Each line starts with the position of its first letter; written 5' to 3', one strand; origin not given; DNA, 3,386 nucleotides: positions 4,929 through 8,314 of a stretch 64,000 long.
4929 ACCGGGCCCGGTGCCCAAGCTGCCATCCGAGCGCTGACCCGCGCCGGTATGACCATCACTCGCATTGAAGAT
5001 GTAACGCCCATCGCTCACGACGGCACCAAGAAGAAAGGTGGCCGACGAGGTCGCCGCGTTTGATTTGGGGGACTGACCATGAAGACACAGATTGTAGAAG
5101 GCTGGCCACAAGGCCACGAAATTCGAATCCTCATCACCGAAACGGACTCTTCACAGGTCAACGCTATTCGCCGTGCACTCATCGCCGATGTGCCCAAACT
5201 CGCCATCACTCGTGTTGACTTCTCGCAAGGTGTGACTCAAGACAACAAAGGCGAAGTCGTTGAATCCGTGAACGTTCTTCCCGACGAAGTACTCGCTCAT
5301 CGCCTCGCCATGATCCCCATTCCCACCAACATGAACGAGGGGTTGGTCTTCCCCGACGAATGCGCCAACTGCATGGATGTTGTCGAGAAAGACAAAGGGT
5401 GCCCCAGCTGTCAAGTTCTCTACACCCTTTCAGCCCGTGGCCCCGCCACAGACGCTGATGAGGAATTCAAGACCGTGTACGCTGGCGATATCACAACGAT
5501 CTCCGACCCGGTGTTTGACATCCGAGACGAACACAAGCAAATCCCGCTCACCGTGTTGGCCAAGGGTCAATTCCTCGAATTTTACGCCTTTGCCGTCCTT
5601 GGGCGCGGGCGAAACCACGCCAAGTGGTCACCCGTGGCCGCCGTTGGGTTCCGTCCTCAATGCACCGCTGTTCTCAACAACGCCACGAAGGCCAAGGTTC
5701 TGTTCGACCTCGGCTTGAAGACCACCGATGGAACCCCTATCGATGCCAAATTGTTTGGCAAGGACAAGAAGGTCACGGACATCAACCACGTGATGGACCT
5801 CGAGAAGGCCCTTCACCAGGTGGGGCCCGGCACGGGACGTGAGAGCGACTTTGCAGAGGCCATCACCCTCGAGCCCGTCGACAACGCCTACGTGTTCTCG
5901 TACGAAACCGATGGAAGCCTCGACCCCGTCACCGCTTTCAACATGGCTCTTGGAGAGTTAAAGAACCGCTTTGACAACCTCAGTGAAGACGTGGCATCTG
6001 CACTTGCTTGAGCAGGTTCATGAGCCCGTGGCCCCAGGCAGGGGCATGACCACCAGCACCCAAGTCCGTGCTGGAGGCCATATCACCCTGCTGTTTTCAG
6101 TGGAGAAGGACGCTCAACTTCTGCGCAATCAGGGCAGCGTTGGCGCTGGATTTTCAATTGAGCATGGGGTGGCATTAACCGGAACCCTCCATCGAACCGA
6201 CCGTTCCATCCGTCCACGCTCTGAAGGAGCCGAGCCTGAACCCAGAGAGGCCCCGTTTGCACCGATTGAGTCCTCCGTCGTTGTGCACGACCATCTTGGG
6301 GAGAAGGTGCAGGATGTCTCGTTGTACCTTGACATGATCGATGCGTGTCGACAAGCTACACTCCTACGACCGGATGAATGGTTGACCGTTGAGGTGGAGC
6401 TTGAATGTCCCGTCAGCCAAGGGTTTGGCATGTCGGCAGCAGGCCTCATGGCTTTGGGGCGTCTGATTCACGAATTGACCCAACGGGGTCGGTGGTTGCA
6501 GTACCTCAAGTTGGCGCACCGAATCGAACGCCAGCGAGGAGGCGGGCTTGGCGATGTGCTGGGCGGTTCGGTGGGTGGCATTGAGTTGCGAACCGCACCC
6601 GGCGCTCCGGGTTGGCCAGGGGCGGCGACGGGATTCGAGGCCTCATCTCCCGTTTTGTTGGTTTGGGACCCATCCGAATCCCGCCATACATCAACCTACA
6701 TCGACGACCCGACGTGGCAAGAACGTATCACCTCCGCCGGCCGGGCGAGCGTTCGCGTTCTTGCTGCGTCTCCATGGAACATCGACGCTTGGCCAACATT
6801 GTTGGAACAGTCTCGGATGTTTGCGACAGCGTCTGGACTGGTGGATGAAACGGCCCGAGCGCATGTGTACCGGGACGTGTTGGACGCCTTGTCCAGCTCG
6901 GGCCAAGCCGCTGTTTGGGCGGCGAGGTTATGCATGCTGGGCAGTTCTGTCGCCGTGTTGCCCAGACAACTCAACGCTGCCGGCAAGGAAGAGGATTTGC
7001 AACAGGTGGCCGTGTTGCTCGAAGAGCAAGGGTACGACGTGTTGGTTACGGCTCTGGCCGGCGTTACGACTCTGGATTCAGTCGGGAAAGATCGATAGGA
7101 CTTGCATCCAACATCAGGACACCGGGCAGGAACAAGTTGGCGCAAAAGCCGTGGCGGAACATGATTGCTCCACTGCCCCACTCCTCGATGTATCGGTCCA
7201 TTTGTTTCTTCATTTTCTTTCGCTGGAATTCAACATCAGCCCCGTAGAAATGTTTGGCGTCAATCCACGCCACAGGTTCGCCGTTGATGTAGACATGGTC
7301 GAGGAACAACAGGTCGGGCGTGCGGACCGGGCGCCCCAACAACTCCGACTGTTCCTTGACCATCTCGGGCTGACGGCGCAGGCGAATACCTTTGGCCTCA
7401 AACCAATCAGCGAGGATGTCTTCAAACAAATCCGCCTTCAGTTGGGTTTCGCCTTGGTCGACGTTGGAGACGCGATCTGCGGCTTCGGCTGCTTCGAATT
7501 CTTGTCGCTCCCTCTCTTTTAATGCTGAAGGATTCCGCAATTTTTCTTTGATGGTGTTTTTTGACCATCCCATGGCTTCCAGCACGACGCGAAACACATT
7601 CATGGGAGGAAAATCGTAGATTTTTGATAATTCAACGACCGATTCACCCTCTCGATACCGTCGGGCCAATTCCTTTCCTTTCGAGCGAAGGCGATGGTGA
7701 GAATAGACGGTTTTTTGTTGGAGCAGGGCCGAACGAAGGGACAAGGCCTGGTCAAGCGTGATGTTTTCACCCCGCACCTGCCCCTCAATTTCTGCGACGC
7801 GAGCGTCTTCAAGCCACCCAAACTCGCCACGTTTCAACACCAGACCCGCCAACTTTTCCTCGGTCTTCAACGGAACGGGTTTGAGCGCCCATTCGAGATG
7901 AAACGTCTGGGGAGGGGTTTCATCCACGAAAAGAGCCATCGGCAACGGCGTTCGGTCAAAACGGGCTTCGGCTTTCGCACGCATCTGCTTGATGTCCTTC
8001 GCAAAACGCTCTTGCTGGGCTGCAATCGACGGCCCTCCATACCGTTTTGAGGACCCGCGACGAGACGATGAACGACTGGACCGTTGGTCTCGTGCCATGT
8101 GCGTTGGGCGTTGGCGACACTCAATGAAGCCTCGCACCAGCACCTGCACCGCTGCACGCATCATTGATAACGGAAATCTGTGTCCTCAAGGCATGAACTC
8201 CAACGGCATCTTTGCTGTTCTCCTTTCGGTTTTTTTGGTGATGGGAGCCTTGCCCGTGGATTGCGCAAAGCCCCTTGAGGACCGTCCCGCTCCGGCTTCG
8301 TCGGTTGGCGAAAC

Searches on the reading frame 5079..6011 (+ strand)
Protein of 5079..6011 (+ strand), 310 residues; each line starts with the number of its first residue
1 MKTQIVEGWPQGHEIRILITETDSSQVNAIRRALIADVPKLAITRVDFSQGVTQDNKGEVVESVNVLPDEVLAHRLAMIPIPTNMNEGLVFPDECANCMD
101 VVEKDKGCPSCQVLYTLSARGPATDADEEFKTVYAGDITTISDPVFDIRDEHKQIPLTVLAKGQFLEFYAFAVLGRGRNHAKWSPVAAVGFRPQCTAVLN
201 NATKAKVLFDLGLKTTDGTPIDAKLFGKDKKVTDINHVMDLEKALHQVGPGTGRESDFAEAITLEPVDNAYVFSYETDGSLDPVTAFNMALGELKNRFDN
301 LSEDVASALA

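Call 43: search_protein_families(library=pfam, proteins=[window:5079-6011:+], max_evalue=0.001)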
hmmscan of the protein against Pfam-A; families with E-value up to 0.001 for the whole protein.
window:5079-6011:+ (310 aa): 2 families
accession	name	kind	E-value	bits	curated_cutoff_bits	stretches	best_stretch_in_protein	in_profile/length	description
PF01193.29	RNA_pol_L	-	4.2e-12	46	24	1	17-298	2-74/74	RNA polymerase Rpb3/Rpb11 dimerisation domain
PF01000.31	RNA_pol_A_bac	-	8.6e-11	42.5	33.9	1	72-182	6-101/119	RNA polymerase Rpb3/RpoA insert domain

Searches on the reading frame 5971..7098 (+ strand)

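Call 43: search_protein_families(library=pfam, proteins=[window:5971-7098:+], max_evalue=0.001)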
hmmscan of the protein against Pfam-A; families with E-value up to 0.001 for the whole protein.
window:5971-7098:+ (375 aa): 1 family
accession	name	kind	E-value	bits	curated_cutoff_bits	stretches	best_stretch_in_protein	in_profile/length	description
PF00288.32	GHMP_kinases_N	-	7.8e-06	26.5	22.3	1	136-197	16-81/87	GHMP kinases N terminal domain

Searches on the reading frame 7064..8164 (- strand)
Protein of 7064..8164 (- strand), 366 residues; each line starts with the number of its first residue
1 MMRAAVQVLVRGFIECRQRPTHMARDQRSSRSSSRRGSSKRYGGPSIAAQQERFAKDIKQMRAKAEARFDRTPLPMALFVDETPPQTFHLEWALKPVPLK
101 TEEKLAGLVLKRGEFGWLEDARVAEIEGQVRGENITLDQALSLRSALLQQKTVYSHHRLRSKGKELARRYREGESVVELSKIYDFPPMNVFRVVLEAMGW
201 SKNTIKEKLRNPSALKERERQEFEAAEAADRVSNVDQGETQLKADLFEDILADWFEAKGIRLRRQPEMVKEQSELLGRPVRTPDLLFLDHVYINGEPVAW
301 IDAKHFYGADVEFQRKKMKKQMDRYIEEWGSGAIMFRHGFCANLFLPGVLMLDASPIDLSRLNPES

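Call 43: search_protein_families(library=pfam, proteins=[window:7064-8164:-], max_evalue=0.001)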
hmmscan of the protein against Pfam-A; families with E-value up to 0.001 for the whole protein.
window:7064-8164:- (366 aa): 1 family
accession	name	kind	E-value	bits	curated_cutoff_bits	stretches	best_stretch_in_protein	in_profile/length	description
PF14811.11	TPD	-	1.1e-17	64.6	27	1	219-347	5-127/138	Protein of unknown function TPD sequence-motif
